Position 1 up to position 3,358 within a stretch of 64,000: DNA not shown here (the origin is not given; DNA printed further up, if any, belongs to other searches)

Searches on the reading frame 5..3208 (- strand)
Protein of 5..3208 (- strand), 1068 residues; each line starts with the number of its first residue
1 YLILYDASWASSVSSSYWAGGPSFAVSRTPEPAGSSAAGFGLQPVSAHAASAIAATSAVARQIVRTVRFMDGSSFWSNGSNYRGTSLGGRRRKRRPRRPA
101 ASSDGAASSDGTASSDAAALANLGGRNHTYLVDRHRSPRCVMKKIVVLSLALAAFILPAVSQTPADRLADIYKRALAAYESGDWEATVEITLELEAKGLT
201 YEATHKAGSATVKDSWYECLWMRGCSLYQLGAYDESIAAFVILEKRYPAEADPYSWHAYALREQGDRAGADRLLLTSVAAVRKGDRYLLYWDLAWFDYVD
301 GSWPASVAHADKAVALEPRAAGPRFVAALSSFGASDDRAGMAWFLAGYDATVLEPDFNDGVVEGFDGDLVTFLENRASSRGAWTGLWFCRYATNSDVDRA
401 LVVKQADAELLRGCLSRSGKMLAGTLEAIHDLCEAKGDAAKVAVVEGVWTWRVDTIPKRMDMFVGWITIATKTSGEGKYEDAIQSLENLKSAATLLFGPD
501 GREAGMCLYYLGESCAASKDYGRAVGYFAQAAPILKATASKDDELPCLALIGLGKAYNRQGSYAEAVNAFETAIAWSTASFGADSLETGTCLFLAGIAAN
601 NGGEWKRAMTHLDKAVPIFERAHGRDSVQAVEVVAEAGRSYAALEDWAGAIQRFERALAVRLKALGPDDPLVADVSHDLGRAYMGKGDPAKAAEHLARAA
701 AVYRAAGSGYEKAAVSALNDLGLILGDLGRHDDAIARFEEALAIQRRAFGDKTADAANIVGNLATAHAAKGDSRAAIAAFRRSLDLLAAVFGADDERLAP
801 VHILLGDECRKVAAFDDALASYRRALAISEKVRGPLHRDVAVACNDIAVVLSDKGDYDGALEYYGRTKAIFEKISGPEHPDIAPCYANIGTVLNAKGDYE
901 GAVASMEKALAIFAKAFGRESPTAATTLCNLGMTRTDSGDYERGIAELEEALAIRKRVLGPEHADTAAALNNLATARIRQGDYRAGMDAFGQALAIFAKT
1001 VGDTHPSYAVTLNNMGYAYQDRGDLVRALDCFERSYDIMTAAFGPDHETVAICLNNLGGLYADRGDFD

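Call 64: search_protein_families(library=pfam, proteins=[window:5-3208:-], max_evalue=0.00001)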
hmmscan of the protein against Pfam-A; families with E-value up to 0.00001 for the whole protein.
window:5-3208:- (1068 aa): 16 families
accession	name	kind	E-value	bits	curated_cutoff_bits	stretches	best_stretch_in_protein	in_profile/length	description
PF13424.12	TPR_12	-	1.7e-100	329.8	30.1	9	924-997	2-75/77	Tetratricopeptide repeat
PF13374.12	TPR_10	-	2.1e-78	256.8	27.5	5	840-881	1-42/42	Tetratricopeptide repeat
PF07719.23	TPR_2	-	5e-42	139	27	0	717-745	3-31/34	Tetratricopeptide repeat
PF00515.34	TPR_1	-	8.6e-38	127.1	27.8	0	1009-1035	1-27/34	Tetratricopeptide repeat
PF24885.1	TPR_NPHP3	-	2.3e-35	122.6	100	3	925-1021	99-195/239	Nephrocystin-3 TPR domain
PF13181.12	TPR_8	-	2.5e-29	99.3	25.7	0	883-912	1-30/34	Tetratricopeptide repeat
PF13176.12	TPR_7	-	8.1e-24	82.1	27.9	0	638-663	6-31/36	Tetratricopeptide repeat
PF13432.12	TPR_16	-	6.2e-17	62.1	32.7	0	678-744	2-60/65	Tetratricopeptide repeat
PF17874.7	TPR_MalT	-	2.4e-14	53.8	45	0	936-1068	12-139/336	MalT-like TPR region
PF13174.12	TPR_6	-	1.4e-12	47.8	26.3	0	218-248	1-31/33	Tetratricopeptide repeat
PF13414.12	TPR_11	-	3.9e-12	46.1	26.8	0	554-575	1-22/42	TPR repeat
PF13428.12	TPR_14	-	3.2e-11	43.2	23.5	0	676-708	4-36/44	Tetratricopeptide repeat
PF14559.12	TPR_19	-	3.3e-11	43.8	25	0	643-702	3-54/68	Tetratricopeptide repeat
PF13431.12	TPR_17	-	2e-10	40.5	24.4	0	1005-1029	9-33/34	Tetratricopeptide repeat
PF07721.20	TPR_4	-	3.2e-09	37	27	0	1010-1034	2-26/26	Tetratricopeptide repeat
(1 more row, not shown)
